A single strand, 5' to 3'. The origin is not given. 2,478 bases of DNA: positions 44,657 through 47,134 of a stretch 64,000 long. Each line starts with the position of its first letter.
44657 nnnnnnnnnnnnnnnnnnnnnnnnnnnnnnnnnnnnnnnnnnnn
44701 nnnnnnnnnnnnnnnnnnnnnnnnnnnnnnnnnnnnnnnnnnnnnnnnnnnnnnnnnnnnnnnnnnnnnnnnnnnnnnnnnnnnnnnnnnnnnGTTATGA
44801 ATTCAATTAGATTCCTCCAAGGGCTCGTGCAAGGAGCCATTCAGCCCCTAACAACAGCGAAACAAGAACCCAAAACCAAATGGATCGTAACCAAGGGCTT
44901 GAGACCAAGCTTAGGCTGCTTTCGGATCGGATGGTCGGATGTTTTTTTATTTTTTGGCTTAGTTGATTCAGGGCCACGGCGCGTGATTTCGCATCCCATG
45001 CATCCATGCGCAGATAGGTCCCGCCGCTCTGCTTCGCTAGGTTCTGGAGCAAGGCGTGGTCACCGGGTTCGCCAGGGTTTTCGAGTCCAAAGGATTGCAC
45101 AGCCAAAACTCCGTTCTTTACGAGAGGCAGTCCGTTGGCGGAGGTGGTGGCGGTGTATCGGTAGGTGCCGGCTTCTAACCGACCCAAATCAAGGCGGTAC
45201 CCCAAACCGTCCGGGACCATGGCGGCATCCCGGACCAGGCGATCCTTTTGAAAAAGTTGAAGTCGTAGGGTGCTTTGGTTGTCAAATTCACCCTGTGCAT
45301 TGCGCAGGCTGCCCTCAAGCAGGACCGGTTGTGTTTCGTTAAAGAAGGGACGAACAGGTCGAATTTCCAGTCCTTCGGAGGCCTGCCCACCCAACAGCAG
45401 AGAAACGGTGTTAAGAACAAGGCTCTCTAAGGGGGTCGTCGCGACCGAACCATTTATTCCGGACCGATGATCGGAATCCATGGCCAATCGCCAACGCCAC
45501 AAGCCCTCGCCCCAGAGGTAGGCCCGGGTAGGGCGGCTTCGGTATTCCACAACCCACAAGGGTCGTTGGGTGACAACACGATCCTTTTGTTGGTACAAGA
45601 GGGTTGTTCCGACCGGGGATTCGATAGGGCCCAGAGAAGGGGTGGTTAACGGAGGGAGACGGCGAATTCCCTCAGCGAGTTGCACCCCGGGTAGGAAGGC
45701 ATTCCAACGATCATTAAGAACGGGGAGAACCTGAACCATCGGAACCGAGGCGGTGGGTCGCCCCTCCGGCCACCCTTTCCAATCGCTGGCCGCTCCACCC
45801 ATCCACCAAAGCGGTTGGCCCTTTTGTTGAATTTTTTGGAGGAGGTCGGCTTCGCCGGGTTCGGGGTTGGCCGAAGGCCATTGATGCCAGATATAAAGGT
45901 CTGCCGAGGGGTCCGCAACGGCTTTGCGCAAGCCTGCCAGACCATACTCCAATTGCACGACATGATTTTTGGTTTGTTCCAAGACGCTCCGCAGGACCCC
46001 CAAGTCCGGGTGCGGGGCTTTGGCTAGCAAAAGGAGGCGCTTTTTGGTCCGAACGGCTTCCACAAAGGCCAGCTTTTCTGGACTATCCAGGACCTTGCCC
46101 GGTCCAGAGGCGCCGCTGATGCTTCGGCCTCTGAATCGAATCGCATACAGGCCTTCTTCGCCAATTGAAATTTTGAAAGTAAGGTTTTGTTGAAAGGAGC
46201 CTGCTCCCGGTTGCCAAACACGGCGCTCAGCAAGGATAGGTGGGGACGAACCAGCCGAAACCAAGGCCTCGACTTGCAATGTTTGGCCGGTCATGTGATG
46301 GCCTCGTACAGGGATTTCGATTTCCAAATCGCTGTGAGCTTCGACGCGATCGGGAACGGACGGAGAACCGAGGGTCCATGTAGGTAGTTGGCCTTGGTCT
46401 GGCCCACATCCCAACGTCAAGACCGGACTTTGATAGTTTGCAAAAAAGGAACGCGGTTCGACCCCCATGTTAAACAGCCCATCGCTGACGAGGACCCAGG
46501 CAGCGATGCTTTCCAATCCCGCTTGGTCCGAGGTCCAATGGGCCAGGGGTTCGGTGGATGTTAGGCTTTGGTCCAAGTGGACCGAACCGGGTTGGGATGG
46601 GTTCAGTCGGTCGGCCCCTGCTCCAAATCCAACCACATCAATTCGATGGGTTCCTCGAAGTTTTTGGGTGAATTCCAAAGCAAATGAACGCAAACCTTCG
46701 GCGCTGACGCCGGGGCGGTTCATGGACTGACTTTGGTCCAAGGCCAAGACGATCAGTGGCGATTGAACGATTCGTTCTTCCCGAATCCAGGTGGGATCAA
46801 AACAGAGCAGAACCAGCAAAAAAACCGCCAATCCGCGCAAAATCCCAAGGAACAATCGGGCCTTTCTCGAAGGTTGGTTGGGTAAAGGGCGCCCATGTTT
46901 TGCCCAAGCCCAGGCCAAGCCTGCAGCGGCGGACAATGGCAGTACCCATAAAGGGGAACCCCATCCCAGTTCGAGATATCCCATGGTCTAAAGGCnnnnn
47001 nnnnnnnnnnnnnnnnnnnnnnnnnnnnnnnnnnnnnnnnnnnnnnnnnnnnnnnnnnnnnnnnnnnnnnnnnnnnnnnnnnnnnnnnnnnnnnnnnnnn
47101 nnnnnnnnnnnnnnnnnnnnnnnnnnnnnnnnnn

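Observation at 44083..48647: Tight four-gene operon: DUF62 SAM hydroxide adenosyltransferase - FabG-like reductase - 725-aa BatA_N/VWA membrane protein - lipoprotein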

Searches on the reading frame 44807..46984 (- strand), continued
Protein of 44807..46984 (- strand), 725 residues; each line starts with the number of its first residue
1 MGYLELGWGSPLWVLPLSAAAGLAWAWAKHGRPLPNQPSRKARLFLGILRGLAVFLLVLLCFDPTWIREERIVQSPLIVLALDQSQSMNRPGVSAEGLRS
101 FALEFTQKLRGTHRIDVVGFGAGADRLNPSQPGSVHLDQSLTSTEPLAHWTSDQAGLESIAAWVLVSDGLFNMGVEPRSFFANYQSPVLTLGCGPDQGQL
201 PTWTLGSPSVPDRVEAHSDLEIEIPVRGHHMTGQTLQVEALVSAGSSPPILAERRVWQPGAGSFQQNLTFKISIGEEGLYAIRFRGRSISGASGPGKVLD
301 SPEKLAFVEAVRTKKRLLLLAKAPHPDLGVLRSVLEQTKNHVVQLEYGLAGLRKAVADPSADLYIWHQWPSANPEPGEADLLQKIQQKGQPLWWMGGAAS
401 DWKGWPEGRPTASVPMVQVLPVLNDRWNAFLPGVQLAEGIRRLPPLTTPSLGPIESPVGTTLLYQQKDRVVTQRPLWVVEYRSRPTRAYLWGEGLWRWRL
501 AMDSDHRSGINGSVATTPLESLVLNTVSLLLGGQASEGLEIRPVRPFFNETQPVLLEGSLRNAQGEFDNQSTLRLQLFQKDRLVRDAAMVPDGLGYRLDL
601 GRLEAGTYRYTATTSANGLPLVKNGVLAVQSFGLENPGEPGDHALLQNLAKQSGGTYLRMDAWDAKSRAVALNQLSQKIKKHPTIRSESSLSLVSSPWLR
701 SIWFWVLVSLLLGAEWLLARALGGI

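Call 72: search_protein_families(library=ncbifam, proteins=[L005:7192-7938:+, L006:5168-5914:+, L009:5193-5939:+, L004:7217-7969:+], max_evalue=1e-60)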
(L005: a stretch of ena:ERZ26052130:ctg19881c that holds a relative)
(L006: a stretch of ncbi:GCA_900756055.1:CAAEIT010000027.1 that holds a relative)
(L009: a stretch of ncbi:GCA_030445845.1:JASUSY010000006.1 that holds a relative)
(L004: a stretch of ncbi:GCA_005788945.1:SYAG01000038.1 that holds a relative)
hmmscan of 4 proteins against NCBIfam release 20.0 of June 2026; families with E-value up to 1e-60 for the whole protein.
L005:7192-7938:+ (248 aa): 19 families
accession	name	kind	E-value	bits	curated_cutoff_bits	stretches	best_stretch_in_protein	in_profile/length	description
TIGR01830.1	3oxo_ACP_reduc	equivalog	3.5e-100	334.6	297.75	1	10-247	2-239/239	3-oxoacyl-[acyl-carrier-protein] reductase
NF004197.0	PRK05653.1-1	equivalog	4.9e-90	301.5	332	1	2-247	3-247/249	3-oxoacyl-ACP reductase FabG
NF004199.0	PRK05653.1-4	equivalog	2e-85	286.3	301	1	4-247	3-246/247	3-oxoacyl-ACP reductase FabG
NF004198.0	PRK05653.1-3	equivalog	8.6e-85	284.1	296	1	1-247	2-247/248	3-oxoacyl-ACP reductase FabG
NF009466.0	PRK12826.1-2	subfamily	2.3e-79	266.4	222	1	7-247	4-245/248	3-oxoacyl-ACP reductase FabG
TIGR01829.1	AcAcCoA_reduct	subfamily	5.4e-78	262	302.1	1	9-247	3-241/242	acetoacetyl-CoA reductase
NF009464.0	PRK12824.1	subfamily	2.5e-76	256.6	269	1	7-247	3-243/245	3-oxoacyl-ACP reductase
NF004200.0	PRK05653.1-5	equivalog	1e-74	251.2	273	1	7-246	3-241/242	3-oxoacyl-ACP reductase FabG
NF005559.1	PRK07231.1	subfamily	4.9e-72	242.4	215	1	4-247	2-248/249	glucose 1-dehydrogenase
NF009547.0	PRK12936.1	subfamily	6.1e-72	242.1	436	1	4-246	4-242/245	3-ketoacyl-(acyl-carrier-protein) reductase NodG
NF009546.0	PRK12935.1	equivalog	9.5e-70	234.9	418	1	1-247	1-246/247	acetoacetyl-CoA reductase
NF053542.1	FlxB_rubin_SDR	equivalog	1.7e-69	234.2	340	1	8-246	2-239/239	flexirubin biosynthesis SDR family reductase FlxB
NF047420.2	EF_P_mod_YmfI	equivalog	2.1e-64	217.5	238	1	9-247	2-236/236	elongation factor P 5-aminopentanone reductase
TIGR01831.1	fabG_rel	equivalog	4.8e-64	216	338.85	1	10-246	2-238/239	3-ketoacyl-ACP reductase FabG2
NF009468.0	PRK12826.1-4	equivalog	2.4e-63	214.2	318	1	2-246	3-247/256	SDR family oxidoreductase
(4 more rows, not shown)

L006:5168-5914:+ (248 aa): 21 families
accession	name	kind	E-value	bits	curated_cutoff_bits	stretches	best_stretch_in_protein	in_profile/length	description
TIGR01830.1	3oxo_ACP_reduc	equivalog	4.1e-104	347.5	297.75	1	9-246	1-238/239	3-oxoacyl-[acyl-carrier-protein] reductase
NF004197.0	PRK05653.1-1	equivalog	8.5e-94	313.8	332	1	2-248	3-248/249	3-oxoacyl-ACP reductase FabG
NF004198.0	PRK05653.1-3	equivalog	2.4e-87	292.5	296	1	1-248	2-248/248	3-oxoacyl-ACP reductase FabG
NF009466.0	PRK12826.1-2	subfamily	1.3e-82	277.1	222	1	7-247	4-245/248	3-oxoacyl-ACP reductase FabG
NF004199.0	PRK05653.1-4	equivalog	7.6e-79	264.8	301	1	4-248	3-247/247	3-oxoacyl-ACP reductase FabG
TIGR01829.1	AcAcCoA_reduct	subfamily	4.6e-78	262.2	302.1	1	7-248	1-242/242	acetoacetyl-CoA reductase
NF009464.0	PRK12824.1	subfamily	1.3e-74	251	269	1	7-248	3-244/245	3-oxoacyl-ACP reductase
NF053542.1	FlxB_rubin_SDR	equivalog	7.2e-72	242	340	1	7-246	1-239/239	flexirubin biosynthesis SDR family reductase FlxB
NF009547.0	PRK12936.1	subfamily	3.5e-71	239.7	436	1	4-248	4-244/245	3-ketoacyl-(acyl-carrier-protein) reductase NodG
NF005559.1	PRK07231.1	subfamily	6e-71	238.8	215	1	4-246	2-247/249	glucose 1-dehydrogenase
NF004200.0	PRK05653.1-5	equivalog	1.1e-70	238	273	1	7-246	3-241/242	3-oxoacyl-ACP reductase FabG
NF006110.0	PRK08261.1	equivalog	1.4e-68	231.8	410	1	3-245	211-449/454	3-oxoacyl-ACP reductase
NF009546.0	PRK12935.1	equivalog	1.3e-67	228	418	1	1-248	1-247/247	acetoacetyl-CoA reductase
NF006070.0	PRK08213.1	subfamily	1.6e-66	224.5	279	1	4-247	10-257/259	gluconate 5-dehydrogenase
NF040605.2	mycolic_FabG1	exception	4.1e-66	223.1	420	1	8-248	3-231/233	3-oxoacyl-ACP reductase FabG1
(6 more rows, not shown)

L009:5193-5939:+ (248 aa): 24 families
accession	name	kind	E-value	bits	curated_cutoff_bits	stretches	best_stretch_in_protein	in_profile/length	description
TIGR01830.1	3oxo_ACP_reduc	equivalog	2.3e-101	338.5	297.75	1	9-246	1-238/239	3-oxoacyl-[acyl-carrier-protein] reductase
NF004197.0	PRK05653.1-1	equivalog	3.2e-91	305.4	332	1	2-248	3-248/249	3-oxoacyl-ACP reductase FabG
NF004198.0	PRK05653.1-3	equivalog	5.7e-89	297.8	296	1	1-248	2-248/248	3-oxoacyl-ACP reductase FabG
TIGR01829.1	AcAcCoA_reduct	subfamily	5.7e-79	265.2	302.1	1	7-248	1-242/242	acetoacetyl-CoA reductase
NF009466.0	PRK12826.1-2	subfamily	6.6e-79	264.9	222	1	7-247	4-245/248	3-oxoacyl-ACP reductase FabG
NF004199.0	PRK05653.1-4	equivalog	2.9e-78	262.8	301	1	4-248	3-247/247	3-oxoacyl-ACP reductase FabG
NF009547.0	PRK12936.1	subfamily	2.8e-74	249.8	436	1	4-248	4-244/245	3-ketoacyl-(acyl-carrier-protein) reductase NodG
NF009464.0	PRK12824.1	subfamily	1.4e-73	247.6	269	1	7-248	3-244/245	3-oxoacyl-ACP reductase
NF005559.1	PRK07231.1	subfamily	4.5e-73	245.8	215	1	4-247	2-248/249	glucose 1-dehydrogenase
NF009546.0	PRK12935.1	equivalog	2.1e-71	240.4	418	1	1-248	1-247/247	acetoacetyl-CoA reductase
NF004200.0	PRK05653.1-5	equivalog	2.4e-70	236.8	273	1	7-246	3-241/242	3-oxoacyl-ACP reductase FabG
NF053542.1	FlxB_rubin_SDR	equivalog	4.8e-70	236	340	1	7-246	1-239/239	flexirubin biosynthesis SDR family reductase FlxB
NF006070.0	PRK08213.1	subfamily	1.3e-68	231.3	279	1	4-247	10-257/259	gluconate 5-dehydrogenase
NF006110.0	PRK08261.1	equivalog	4.1e-68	230.3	410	1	3-245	211-449/454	3-oxoacyl-ACP reductase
NF052558.1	MBtsdlDhBudC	equivalog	7.7e-64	215.7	270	1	5-247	2-242/250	meso-2,3-butanediol dehydrogenase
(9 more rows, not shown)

L004:7217-7969:+ (250 aa): 17 families
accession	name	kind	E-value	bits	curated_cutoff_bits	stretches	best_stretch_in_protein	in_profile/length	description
TIGR01830.1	3oxo_ACP_reduc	equivalog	2.6e-97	325.2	297.75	1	10-247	1-238/239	3-oxoacyl-[acyl-carrier-protein] reductase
NF004197.0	PRK05653.1-1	equivalog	1.1e-91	306.9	332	1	3-248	3-247/249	3-oxoacyl-ACP reductase FabG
NF004198.0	PRK05653.1-3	equivalog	3.2e-81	272.4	296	1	4-248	4-247/248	3-oxoacyl-ACP reductase FabG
NF004199.0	PRK05653.1-4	equivalog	5.7e-81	271.7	301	1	7-247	5-245/247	3-oxoacyl-ACP reductase FabG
NF009466.0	PRK12826.1-2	subfamily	4.7e-77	258.8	222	1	6-248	2-245/248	3-oxoacyl-ACP reductase FabG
NF009464.0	PRK12824.1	subfamily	2.2e-74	250.2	269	1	7-247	2-242/245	3-oxoacyl-ACP reductase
NF004200.0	PRK05653.1-5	equivalog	2.5e-73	246.6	273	1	8-247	3-241/242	3-oxoacyl-ACP reductase FabG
TIGR01829.1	AcAcCoA_reduct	subfamily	2.2e-72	243.6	302.1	1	8-247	1-240/242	acetoacetyl-CoA reductase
NF053542.1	FlxB_rubin_SDR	equivalog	2.3e-70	237.1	340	1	9-247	2-239/239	flexirubin biosynthesis SDR family reductase FlxB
NF009547.0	PRK12936.1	subfamily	1.6e-67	227.7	436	1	5-247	4-242/245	3-ketoacyl-(acyl-carrier-protein) reductase NodG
NF005559.1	PRK07231.1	subfamily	4.8e-67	226.1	215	1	4-247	1-247/249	glucose 1-dehydrogenase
NF040605.2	mycolic_FabG1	exception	3.5e-65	220.1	420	1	8-247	2-229/233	3-oxoacyl-ACP reductase FabG1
NF006110.0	PRK08261.1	equivalog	5.6e-64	216.7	410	1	3-246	210-449/454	3-oxoacyl-ACP reductase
NF009546.0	PRK12935.1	equivalog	1.1e-63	215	418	1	4-247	3-245/247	acetoacetyl-CoA reductase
NF052558.1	MBtsdlDhBudC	equivalog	1e-62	211.9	270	1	6-248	2-242/250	meso-2,3-butanediol dehydrogenase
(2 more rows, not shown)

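Call 86: search_protein_representatives(alignment_id=A1)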
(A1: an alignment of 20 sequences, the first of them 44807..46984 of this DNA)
Query: 20 sequences, 697 profile positions. Proteins with E-value up to 0.001 (for the whole library): 24646; up to 1e-10: 14300; up to 1e-30: 7516. The best 150 are listed.
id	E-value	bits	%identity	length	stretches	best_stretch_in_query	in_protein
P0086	1.6e-273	925.5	-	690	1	4-697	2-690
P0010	3.0e-246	835.3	-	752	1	4-696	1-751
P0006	3.8e-234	795.3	-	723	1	2-697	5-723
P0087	1.2e-221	753.9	-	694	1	1-697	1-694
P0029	4.1e-221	752.2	-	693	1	1-697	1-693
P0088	2.0e-220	749.9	-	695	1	3-697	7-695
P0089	3.1e-218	742.7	-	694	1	1-697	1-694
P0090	8.9e-218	741.2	-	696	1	3-697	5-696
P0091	5.3e-217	738.6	-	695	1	4-697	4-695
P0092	5.6e-217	738.5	-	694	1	3-697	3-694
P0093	3.1e-216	736.1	-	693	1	1-696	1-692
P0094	4.0e-216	735.7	-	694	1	1-697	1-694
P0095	1.4e-215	733.9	-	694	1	1-697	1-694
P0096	3.3e-215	732.7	-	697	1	1-696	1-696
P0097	1.1e-214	731.0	-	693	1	1-697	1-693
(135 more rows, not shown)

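Call 87: list_cluster_members(proteins=[P0016, P0019, P0036, P0038, P0043, P0047, P0040, P0006])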
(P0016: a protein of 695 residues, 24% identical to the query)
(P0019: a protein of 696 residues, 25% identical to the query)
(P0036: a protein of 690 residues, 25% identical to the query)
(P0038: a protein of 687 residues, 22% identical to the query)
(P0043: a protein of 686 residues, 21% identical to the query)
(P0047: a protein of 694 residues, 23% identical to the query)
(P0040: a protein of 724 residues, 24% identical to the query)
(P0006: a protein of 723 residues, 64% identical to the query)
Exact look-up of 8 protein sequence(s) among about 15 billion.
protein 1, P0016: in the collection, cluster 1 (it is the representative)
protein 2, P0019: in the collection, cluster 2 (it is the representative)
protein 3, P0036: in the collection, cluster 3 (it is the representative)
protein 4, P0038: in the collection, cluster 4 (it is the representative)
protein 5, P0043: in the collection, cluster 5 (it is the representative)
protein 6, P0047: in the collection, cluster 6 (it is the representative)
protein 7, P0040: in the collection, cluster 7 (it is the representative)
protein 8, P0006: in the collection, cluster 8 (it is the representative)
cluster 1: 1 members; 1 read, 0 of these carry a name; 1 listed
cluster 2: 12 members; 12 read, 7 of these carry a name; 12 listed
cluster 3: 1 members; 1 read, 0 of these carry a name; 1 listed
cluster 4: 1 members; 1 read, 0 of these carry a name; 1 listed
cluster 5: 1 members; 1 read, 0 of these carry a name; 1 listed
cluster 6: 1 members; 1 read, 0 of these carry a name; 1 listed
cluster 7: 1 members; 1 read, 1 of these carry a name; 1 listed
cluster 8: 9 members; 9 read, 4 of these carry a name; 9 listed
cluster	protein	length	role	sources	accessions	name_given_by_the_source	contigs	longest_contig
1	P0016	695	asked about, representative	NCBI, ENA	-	-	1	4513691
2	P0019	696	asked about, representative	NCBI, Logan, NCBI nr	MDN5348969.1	MAG: hypothetical protein PWQ54_365 [Bacteroidales bacterium] | hypothetical protein [Bacteroidales bacterium]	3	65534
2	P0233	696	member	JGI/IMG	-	hypothetical protein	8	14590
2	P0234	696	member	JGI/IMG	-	hypothetical protein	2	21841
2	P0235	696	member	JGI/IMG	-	hypothetical protein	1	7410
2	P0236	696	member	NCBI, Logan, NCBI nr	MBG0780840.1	MAG: hypothetical protein H0S84_01075 [Bacteroidales bacterium] | hypothetical protein [Bacteroidales bacterium]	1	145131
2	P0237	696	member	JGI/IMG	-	hypothetical protein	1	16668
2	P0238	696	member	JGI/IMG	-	hypothetical protein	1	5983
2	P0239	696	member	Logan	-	-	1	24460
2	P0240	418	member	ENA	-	-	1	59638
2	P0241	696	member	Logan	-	-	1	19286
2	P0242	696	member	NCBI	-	-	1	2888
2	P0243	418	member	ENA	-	-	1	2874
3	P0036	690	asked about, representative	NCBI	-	-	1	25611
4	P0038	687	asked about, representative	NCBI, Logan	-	-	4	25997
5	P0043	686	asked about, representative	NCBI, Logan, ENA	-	-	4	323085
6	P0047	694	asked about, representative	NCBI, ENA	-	-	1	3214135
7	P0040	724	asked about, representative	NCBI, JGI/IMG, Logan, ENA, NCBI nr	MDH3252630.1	MAG: VWA domain-containing protein [Ignavibacteria bacterium] | VWA domain-containing protein [Ignavibacteria bacterium]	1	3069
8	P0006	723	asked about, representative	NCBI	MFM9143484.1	MAG: hypothetical protein ACKOPP_05760 [Bacteroidota bacterium]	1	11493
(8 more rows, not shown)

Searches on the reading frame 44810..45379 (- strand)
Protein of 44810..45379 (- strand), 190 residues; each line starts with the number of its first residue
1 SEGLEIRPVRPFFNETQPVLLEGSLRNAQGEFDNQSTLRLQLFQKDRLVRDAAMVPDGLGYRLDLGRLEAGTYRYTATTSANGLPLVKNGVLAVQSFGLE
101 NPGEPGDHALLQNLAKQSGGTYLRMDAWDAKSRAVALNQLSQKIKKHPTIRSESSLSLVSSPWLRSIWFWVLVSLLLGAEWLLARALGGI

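Call 85: search_protein_families(library=pfam, proteins=[window:44810-45379:-], max_evalue=10)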
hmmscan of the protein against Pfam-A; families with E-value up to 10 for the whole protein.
window:44810-45379:- (190 aa): 0 families

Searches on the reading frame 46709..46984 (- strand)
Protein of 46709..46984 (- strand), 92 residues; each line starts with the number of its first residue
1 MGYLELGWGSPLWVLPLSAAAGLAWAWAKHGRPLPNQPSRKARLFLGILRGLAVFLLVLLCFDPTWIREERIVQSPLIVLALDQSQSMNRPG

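Call 85: search_protein_families(library=pfam, proteins=[window:46709-46984:-], max_evalue=10)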
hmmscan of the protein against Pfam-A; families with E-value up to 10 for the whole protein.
seq(92 aa): 1 family
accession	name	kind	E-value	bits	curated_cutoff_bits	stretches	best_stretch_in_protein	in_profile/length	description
PF11992.13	TgpA_N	-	0.026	14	30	1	4-68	11-74/333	TgpA N-terminal domain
